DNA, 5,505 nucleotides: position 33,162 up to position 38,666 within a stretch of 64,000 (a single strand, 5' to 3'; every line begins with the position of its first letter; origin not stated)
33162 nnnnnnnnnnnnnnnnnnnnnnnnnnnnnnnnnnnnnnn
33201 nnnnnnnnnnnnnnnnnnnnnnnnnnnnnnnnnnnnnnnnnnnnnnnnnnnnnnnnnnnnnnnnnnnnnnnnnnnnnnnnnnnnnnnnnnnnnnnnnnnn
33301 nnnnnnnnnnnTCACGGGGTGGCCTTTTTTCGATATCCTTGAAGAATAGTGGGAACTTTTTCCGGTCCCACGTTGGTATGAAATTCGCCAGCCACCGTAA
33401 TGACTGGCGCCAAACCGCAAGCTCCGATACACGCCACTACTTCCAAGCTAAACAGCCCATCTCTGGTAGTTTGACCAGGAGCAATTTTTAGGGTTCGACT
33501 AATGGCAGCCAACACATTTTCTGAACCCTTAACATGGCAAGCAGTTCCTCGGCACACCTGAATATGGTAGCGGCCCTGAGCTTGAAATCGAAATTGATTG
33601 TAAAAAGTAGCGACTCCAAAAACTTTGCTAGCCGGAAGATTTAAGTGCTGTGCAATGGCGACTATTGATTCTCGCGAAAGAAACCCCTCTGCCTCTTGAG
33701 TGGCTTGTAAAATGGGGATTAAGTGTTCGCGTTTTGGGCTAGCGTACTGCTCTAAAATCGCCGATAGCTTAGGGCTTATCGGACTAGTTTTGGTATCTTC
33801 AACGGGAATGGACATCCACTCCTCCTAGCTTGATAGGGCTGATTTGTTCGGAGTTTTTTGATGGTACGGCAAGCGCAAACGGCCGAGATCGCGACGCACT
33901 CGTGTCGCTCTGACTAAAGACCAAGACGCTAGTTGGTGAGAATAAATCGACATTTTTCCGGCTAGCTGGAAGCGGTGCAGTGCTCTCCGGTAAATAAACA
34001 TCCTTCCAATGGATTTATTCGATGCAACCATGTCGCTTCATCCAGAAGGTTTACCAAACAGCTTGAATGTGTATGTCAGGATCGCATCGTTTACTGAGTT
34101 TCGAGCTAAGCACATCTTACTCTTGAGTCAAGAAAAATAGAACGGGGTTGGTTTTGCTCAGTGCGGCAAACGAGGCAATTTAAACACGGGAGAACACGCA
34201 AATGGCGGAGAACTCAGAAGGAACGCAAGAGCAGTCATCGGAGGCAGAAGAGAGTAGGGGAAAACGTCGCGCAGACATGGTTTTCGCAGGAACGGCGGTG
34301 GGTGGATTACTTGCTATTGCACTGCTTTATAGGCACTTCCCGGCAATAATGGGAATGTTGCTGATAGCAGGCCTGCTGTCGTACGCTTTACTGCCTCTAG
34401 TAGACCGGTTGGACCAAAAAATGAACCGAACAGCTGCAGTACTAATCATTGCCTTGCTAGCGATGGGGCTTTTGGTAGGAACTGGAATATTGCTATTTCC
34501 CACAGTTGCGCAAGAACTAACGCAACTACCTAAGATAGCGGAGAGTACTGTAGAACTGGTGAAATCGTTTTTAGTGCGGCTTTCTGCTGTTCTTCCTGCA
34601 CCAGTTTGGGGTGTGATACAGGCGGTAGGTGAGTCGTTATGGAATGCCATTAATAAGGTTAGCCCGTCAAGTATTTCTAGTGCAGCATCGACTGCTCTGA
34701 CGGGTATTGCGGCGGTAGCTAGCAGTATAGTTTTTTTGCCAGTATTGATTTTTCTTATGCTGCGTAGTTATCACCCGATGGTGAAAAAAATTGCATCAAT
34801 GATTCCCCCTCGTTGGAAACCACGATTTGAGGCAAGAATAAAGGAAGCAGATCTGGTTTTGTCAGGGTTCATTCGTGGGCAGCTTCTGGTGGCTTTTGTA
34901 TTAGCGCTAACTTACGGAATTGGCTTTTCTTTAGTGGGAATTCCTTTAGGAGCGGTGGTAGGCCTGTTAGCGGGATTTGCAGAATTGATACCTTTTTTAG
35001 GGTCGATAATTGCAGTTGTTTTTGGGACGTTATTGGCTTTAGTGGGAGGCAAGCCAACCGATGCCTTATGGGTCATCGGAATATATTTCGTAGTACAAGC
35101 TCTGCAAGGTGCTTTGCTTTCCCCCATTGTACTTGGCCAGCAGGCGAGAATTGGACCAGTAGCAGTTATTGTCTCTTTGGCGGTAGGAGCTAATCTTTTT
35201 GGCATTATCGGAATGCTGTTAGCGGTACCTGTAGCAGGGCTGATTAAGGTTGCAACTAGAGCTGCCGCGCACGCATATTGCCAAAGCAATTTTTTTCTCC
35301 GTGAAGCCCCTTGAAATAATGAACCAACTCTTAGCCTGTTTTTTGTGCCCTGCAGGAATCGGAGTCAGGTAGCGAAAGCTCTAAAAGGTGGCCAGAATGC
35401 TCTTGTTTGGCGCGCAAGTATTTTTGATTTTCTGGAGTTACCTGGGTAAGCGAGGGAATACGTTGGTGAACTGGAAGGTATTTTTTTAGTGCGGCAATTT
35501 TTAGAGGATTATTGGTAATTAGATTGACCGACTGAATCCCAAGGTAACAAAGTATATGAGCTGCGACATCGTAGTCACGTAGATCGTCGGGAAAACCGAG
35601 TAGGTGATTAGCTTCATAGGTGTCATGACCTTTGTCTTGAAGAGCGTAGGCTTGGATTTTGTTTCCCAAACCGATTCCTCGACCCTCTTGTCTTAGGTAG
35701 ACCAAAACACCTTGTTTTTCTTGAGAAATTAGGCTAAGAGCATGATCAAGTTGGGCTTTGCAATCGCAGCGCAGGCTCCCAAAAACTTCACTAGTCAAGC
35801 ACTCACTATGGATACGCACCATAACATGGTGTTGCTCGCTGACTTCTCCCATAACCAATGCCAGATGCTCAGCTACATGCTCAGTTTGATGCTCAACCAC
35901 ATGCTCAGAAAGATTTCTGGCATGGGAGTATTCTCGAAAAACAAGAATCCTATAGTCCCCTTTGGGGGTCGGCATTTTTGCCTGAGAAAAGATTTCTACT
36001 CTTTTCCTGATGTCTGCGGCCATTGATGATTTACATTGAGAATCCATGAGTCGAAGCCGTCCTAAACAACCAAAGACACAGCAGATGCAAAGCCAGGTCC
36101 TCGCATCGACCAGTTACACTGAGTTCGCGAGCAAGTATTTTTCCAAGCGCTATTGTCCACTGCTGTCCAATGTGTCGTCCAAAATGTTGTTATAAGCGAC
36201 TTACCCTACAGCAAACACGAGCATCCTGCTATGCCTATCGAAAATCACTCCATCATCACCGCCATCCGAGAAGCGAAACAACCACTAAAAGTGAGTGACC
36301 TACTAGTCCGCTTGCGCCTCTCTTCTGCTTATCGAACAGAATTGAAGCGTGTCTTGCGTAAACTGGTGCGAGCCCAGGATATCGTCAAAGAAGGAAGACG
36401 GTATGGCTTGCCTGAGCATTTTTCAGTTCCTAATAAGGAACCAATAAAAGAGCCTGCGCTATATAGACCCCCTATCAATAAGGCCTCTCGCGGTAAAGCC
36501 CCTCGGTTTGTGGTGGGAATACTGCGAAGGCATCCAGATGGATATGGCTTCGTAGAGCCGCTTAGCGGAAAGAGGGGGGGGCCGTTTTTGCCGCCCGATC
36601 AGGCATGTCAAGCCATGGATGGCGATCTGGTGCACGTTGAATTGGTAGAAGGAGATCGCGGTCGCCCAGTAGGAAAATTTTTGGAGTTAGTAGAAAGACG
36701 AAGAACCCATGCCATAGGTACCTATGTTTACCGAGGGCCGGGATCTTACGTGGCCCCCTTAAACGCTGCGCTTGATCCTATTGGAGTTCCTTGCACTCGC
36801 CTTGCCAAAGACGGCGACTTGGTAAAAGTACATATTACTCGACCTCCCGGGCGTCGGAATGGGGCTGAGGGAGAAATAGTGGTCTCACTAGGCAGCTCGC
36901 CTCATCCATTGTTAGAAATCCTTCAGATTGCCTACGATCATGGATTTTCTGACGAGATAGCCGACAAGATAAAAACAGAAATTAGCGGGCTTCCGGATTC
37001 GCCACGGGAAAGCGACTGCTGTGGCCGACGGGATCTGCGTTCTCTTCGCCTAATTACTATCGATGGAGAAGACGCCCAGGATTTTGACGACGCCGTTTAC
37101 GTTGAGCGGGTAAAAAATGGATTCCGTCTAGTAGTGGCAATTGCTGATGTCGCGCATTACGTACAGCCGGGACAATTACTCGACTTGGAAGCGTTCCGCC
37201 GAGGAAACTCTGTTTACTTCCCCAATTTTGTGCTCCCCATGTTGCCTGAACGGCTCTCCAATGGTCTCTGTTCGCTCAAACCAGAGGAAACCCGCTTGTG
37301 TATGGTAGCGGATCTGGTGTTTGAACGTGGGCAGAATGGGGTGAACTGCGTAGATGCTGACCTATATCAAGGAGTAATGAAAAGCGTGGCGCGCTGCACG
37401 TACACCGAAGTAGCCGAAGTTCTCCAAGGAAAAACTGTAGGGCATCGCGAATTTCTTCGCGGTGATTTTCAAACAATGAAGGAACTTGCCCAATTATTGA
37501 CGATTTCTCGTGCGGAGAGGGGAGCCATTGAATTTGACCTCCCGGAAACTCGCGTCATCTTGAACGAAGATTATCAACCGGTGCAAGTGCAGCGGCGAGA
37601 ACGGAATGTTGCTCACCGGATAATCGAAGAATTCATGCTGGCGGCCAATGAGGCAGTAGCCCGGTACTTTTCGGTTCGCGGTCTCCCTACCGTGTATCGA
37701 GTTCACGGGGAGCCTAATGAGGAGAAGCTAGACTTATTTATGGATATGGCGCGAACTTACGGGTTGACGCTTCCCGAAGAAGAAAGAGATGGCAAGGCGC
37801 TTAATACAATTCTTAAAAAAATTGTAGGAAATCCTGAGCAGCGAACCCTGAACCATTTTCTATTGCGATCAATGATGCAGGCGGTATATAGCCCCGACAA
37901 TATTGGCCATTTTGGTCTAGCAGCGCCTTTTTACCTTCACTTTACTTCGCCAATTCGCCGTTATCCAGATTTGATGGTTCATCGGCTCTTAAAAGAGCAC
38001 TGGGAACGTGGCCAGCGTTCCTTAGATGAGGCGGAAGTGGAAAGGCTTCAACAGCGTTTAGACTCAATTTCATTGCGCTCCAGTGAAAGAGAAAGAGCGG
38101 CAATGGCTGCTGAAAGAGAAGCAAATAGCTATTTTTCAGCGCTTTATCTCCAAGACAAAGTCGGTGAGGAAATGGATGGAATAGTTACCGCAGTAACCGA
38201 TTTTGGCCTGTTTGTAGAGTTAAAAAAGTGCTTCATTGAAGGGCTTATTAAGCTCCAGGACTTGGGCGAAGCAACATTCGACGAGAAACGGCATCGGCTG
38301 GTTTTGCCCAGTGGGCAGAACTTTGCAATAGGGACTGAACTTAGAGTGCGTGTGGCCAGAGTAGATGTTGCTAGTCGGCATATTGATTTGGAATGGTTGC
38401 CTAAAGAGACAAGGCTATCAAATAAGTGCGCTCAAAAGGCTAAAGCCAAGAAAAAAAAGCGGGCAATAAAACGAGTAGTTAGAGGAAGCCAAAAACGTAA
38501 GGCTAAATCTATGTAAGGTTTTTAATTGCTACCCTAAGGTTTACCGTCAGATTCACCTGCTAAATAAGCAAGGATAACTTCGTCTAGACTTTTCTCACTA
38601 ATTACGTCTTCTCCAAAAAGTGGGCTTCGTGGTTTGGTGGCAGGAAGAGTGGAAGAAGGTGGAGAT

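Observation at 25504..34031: Hydrogenase-like sensor fused to a histidine kinase, co-operonic with a bifurcating-type HydABC and a multi-step phosphorelay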

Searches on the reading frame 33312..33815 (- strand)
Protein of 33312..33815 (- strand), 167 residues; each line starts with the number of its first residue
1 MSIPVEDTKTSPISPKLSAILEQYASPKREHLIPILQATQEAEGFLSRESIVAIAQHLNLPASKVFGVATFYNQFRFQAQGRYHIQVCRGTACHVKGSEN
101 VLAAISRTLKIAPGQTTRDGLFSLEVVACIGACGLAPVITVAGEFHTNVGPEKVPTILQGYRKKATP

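Call 4: search_protein_families(library=pfam, proteins=[window:33312-33815:-], max_evalue=0.01)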
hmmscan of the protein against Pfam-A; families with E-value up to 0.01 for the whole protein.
window:33312-33815:- (167 aa): 1 family
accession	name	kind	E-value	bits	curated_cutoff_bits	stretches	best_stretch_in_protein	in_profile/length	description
PF01257.25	2Fe-2S_thioredx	-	1.4e-49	168.1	24.8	1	19-161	3-144/145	Thioredoxin-like [2Fe-2S] ferredoxin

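Call 77: search_protein_families(library=ncbifam, proteins=[window:33312-33815:-], max_evalue=0.00001)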
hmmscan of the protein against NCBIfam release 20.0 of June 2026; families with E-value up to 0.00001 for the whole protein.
window:33312-33815:- (167 aa): 9 families
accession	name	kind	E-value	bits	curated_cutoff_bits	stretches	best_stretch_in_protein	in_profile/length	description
NF005722.0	PRK07539.1-2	equivalog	3.5e-44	150.6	141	1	22-161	18-156/157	NADH-quinone oxidoreductase subunit NuoE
NF005747.0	PRK07571.1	equivalog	5.6e-43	146.6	224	1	27-164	34-171/173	bidirectional hydrogenase complex protein HoxE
TIGR01958.1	nuoE_fam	subfamily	1.2e-41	142.3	142.4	1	19-161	4-147/148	NADH-quinone oxidoreductase subunit NuoE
NF005725.0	PRK07539.1-5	equivalog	2.1e-37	128.5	220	1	17-163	25-173/174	NADH-quinone oxidoreductase subunit NuoE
NF005721.0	PRK07539.1-1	equivalog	5.9e-35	121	308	1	15-164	32-180/292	NADH-quinone oxidoreductase subunit NuoE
NF004638.0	PRK05988.1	equivalog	2.4e-34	118.4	198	1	16-161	13-157/159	formate dehydrogenase subunit gamma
NF005724.0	PRK07539.1-4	equivalog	4.5e-30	105.2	280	1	23-162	32-173/240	NADH-quinone oxidoreductase subunit NuoE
NF009040.0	PRK12373.1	equivalog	8.8e-28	98.1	514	1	31-160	38-168/400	NADH-quinone oxidoreductase subunit E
NF005723.0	PRK07539.1-3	equivalog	2.2e-25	89.3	226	1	25-159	19-154/158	NADH-quinone oxidoreductase subunit NuoE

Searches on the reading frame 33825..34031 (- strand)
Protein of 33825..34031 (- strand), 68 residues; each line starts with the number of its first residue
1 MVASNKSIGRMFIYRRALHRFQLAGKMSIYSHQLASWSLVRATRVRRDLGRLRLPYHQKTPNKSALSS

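Call 4: search_protein_families(library=pfam, proteins=[window:33825-34031:-], max_evalue=0.01)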
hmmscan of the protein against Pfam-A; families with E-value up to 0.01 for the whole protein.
window:33825-34031:- (68 aa): 1 family
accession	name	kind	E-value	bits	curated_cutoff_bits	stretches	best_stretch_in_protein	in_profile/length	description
PF06971.19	Put_DNA-bind_N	-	1.9e-07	31.5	27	1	4-49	3-48/49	Putative DNA-binding protein N-terminus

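Call 77: search_protein_families(library=ncbifam, proteins=[window:33825-34031:-], max_evalue=0.00001)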
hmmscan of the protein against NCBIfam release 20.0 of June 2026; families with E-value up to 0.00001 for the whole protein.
window:33825-34031:- (68 aa): 1 family
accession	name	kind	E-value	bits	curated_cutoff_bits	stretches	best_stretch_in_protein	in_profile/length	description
NF003995.0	PRK05472.2-4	subfamily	1.1e-06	28.4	126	1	4-50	7-53/213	redox-sensing transcriptional repressor Rex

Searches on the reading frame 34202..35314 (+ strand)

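Call 38: search_protein_families(library=pfam, proteins=[window:34202-35314:+], max_evalue=0.001)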
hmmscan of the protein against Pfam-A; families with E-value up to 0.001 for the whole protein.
window:34202-35314:+ (370 aa): 1 family
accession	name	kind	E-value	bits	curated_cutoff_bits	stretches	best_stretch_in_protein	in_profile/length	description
PF01594.21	AI-2E_transport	-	2.6e-60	204.7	34.3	1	36-354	8-325/327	AI-2E family transporter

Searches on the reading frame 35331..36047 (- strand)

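Call 38: search_protein_families(library=pfam, proteins=[window:35331-36047:-], max_evalue=0.001)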
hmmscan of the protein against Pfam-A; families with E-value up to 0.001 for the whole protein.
window:35331-36047:- (238 aa): 1 family
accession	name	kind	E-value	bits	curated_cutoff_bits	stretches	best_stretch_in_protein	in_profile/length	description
PF00925.25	GTP_cyclohydro2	-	3.2e-58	196.4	23.3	1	22-197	5-164/165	GTP cyclohydrolase II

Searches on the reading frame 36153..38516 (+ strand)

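Call 38: search_protein_families(library=pfam, proteins=[window:36153-38516:+], max_evalue=0.001)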
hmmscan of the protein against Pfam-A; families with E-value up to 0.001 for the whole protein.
window:36153-38516:+ (787 aa): 4 families
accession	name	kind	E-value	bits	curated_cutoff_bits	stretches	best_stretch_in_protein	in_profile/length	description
PF00773.25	RNB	-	1.4e-108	363.5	29.3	1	292-616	1-323/326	RNB domain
PF08206.17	OB_RNB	-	5.4e-13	48.9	24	1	122-172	1-51/58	Ribonuclease B OB domain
PF17876.7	CSD2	-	1.7e-12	47.7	26.2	1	210-268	13-72/74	Cold shock domain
PF00575.29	S1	-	3.3e-09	37.4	22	1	668-747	2-72/74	S1 RNA binding domain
